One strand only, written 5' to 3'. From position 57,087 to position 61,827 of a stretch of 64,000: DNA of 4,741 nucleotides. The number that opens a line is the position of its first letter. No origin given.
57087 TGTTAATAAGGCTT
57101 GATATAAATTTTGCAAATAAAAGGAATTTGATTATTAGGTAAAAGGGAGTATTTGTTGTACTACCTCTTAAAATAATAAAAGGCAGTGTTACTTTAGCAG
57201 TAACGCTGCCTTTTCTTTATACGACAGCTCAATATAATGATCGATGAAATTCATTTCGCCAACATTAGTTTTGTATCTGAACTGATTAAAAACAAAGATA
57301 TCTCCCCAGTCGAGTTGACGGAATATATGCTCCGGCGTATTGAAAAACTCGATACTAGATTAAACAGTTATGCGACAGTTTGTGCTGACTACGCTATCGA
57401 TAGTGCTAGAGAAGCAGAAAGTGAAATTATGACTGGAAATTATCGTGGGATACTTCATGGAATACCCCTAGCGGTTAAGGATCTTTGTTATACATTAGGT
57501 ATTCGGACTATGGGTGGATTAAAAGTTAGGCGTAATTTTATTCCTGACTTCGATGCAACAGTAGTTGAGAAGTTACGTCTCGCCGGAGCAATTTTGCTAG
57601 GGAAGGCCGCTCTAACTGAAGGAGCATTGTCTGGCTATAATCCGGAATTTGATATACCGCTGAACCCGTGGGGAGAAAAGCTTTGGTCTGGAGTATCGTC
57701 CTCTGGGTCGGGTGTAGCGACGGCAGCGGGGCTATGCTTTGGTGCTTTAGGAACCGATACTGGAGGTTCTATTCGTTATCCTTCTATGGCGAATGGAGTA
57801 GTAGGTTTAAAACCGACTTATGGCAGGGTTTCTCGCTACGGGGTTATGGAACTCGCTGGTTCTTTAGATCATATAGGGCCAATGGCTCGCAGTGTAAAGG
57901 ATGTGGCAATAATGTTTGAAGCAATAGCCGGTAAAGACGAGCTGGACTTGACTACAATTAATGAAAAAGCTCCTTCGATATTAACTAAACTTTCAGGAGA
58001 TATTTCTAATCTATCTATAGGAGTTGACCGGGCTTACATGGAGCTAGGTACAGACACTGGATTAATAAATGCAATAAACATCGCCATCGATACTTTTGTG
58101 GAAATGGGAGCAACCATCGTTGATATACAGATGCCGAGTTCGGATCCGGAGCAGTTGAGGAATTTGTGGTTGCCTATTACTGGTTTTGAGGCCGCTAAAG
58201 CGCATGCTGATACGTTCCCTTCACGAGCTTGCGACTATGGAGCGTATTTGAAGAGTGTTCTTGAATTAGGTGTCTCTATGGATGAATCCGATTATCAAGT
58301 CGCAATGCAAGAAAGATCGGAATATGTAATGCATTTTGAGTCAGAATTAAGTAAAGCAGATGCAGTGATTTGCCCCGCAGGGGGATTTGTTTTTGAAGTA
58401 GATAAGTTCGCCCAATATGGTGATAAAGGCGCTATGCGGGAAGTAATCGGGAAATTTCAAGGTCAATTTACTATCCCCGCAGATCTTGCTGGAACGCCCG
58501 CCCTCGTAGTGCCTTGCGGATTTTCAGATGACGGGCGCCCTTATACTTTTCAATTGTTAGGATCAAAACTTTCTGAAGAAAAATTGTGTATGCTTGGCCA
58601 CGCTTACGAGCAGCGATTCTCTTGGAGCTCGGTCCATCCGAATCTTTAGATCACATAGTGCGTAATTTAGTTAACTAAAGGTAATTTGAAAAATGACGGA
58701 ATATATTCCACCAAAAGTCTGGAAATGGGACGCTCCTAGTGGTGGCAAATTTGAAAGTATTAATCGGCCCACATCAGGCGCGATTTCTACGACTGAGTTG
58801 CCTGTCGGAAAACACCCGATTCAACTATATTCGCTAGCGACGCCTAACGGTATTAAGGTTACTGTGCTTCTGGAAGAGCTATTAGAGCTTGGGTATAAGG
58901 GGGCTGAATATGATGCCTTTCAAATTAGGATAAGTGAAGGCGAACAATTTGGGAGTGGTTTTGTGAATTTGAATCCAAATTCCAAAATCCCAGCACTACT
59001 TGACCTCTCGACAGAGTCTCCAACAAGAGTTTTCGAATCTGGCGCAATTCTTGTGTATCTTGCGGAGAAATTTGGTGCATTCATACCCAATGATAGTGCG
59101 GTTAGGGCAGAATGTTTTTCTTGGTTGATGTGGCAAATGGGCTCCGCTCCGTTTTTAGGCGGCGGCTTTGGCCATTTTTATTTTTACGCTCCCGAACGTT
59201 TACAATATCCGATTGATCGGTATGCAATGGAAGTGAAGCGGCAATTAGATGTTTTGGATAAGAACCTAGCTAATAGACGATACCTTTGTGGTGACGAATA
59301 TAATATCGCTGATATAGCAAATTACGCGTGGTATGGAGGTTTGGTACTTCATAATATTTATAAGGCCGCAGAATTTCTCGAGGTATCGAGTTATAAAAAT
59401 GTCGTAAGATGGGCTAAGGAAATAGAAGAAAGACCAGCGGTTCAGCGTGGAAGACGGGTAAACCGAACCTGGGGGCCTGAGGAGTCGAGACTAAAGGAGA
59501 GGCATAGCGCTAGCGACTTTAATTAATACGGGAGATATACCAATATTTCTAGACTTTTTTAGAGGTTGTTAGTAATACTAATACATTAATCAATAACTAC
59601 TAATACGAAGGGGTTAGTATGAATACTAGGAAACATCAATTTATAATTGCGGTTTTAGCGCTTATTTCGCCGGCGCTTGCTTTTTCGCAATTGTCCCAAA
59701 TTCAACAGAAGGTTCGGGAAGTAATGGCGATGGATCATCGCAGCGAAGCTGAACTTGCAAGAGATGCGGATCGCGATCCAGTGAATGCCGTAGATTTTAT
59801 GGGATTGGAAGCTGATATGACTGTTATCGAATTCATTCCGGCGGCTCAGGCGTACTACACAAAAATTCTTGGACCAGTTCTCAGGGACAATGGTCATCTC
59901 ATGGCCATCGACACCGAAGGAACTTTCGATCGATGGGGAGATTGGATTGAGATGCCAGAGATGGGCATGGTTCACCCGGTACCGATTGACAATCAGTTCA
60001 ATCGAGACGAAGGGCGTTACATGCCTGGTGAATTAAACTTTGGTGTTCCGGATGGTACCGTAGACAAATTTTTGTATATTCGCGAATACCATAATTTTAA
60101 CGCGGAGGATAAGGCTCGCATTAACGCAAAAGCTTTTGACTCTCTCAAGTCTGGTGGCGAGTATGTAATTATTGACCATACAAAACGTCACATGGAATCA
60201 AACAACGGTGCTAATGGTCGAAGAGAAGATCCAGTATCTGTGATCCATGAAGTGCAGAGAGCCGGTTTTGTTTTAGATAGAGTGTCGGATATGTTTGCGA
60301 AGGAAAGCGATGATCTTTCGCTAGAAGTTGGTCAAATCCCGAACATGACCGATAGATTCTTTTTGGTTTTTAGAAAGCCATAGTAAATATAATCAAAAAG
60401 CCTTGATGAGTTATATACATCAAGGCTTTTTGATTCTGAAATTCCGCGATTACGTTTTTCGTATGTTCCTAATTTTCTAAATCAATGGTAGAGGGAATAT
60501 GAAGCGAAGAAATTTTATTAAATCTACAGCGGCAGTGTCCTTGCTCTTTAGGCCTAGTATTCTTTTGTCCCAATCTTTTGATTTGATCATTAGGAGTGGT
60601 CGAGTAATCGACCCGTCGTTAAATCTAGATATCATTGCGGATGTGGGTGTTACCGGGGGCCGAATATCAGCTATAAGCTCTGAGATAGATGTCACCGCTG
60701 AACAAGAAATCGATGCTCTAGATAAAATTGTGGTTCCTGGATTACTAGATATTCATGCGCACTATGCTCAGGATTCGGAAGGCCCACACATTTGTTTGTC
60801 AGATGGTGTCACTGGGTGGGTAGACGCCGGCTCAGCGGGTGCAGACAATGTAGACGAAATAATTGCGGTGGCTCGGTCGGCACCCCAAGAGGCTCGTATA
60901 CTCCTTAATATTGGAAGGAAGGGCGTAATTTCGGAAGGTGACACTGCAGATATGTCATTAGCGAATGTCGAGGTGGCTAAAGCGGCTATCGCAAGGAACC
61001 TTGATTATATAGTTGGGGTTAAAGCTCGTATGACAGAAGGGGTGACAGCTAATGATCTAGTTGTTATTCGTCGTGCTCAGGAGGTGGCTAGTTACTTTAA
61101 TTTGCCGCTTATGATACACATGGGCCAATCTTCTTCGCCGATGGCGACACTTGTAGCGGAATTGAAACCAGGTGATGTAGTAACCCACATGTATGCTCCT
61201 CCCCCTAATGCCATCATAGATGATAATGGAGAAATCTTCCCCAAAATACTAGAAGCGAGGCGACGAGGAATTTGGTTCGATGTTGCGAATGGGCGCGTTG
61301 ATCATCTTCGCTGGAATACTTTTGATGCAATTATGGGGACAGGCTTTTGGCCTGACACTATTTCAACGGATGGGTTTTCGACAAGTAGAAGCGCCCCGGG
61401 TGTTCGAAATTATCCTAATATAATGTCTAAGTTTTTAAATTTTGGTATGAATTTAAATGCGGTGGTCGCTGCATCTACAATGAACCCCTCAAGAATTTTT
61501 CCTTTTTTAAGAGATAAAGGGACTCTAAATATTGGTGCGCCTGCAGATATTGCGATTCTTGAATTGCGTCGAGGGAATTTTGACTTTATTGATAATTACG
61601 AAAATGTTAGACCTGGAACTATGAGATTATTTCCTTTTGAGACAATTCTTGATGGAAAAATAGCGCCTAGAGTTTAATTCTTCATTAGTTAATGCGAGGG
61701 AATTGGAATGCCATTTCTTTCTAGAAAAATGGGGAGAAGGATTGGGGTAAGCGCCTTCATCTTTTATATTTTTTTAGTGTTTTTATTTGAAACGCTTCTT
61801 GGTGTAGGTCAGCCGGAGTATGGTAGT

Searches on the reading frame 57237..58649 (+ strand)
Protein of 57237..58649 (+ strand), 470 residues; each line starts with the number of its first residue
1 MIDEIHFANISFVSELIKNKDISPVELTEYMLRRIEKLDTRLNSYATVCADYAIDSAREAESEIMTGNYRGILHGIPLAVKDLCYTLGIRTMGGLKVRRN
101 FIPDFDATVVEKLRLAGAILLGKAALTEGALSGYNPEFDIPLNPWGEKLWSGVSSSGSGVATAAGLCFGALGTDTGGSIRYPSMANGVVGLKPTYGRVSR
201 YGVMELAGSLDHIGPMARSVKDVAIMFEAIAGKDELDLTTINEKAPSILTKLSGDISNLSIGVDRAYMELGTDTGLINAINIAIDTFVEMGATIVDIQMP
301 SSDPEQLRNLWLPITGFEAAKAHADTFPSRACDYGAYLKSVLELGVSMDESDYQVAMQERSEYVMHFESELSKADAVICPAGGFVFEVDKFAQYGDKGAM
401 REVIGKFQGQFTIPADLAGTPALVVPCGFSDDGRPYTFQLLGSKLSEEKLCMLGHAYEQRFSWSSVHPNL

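Call 35: search_protein_families(library=pfam, proteins=[window:57237-58649:+], max_evalue=0.0001)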
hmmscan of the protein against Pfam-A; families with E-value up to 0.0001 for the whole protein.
window:57237-58649:+ (470 aa): 1 family
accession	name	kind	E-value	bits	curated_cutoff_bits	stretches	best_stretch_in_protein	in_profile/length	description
PF01425.27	Amidase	-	9.4e-96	322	27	1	26-451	1-445/445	Amidase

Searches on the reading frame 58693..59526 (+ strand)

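Call 35: search_protein_families(library=pfam, proteins=[window:58693-59526:+], max_evalue=0.0001)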
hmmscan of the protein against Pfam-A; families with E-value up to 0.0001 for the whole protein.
window:58693-59526:+ (277 aa): 5 families
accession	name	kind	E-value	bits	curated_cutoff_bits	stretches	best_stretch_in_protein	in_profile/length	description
PF00043.30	GST_C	-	6e-09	36.5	20.7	1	176-248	26-93/93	Glutathione S-transferase, C-terminal domain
PF02798.26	GST_N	-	9.7e-08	32.7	20.9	1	43-125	3-76/76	Glutathione S-transferase, N-terminal domain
PF13410.11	GST_C_2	-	9.3e-06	26.1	24.9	1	174-241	4-67/69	Glutathione S-transferase, C-terminal domain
PF13409.12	GST_N_2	-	2.4e-05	25.3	25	1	66-125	12-69/70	Glutathione S-transferase, N-terminal domain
PF14497.11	GST_C_3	-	6.8e-05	23.5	21.6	1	180-251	30-98/104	Glutathione S-transferase, C-terminal domain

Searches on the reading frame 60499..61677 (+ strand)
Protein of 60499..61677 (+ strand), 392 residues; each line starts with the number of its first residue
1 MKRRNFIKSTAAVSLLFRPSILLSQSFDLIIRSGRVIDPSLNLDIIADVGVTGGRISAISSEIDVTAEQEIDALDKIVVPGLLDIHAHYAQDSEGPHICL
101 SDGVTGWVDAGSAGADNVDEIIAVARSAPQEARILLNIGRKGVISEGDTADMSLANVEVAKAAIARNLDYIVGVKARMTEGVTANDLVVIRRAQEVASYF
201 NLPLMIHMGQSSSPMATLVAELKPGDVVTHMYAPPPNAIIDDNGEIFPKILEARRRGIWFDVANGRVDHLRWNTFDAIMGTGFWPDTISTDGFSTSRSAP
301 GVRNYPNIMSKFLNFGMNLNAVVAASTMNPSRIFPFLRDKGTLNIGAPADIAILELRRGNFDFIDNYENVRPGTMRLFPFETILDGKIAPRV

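Call 60: search_protein_families(library=pfam, proteins=[window:60499-61677:+], max_evalue=0.00001)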
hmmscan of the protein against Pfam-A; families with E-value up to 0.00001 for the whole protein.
window:60499-61677:+ (392 aa): 2 families
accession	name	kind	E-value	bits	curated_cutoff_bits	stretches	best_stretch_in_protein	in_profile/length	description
PF01979.26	Amidohydro_1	-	8.8e-11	42.1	25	1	77-362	1-321/345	Amidohydrolase family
PF07969.17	Amidohydro_3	-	1.2e-08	35.3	29.7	0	318-388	408-470/472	Amidohydrolase family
